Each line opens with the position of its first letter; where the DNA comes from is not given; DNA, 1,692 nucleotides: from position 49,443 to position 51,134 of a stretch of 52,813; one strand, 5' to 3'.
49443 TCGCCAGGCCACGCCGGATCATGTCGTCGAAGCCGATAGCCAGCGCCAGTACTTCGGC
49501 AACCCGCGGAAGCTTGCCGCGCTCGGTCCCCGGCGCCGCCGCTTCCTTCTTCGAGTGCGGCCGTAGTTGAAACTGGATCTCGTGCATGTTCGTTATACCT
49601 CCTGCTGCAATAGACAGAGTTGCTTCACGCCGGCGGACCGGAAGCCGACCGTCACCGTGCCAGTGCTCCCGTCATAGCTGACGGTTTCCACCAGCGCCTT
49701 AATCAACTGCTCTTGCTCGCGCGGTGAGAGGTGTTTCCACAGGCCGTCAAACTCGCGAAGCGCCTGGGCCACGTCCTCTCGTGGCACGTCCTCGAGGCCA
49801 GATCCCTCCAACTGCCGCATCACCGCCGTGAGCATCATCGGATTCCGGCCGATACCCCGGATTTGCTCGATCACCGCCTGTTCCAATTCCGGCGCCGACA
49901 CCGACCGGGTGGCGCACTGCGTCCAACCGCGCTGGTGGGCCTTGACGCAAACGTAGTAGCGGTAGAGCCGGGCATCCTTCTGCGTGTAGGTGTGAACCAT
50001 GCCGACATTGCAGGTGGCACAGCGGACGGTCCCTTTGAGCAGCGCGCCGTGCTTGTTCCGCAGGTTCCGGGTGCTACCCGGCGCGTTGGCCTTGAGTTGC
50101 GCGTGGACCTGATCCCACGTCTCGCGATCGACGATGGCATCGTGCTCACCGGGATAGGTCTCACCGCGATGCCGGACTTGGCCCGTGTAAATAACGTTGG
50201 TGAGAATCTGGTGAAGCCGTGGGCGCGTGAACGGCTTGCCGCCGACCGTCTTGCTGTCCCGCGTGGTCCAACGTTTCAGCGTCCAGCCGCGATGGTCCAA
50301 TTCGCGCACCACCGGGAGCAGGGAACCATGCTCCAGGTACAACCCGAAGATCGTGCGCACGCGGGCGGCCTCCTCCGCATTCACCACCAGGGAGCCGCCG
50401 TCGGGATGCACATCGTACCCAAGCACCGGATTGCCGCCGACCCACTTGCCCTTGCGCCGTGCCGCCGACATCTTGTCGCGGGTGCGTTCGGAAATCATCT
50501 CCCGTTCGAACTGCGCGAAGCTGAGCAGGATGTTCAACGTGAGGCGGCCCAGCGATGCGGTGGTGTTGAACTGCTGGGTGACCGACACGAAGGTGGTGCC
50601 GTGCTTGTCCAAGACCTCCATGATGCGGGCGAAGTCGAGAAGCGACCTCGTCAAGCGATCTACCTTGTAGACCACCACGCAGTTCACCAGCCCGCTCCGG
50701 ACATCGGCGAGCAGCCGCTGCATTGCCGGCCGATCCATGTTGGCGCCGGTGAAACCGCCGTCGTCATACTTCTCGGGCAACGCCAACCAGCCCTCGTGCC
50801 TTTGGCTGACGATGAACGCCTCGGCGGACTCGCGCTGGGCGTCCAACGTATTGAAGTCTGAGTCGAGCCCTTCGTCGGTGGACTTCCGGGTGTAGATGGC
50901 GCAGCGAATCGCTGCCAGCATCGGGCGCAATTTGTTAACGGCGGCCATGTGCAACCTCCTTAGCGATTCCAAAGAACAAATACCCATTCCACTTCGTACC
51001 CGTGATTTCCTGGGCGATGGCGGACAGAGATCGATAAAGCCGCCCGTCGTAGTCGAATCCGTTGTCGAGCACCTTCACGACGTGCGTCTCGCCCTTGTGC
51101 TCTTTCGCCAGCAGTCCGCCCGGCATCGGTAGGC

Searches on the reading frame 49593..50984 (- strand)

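Call 62: search_protein_families(library=pfam, proteins=[window:49593-50984:-], max_evalue=0.00001)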
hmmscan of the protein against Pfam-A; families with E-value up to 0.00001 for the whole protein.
window:49593-50984:- (463 aa): 3 families
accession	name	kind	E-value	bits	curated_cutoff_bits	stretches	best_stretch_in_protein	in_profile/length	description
PF00239.26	Resolvase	-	4.1e-36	124.7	23.3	1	29-181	2-145/145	Resolvase, N terminal domain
PF07508.19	Recombinase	-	4e-14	53.1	21.1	1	204-299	2-101/102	Recombinase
PF13408.12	Zn_ribbon_recom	-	2.3e-12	47.6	25.3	1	315-376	1-58/58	Recombinase zinc beta ribbon domain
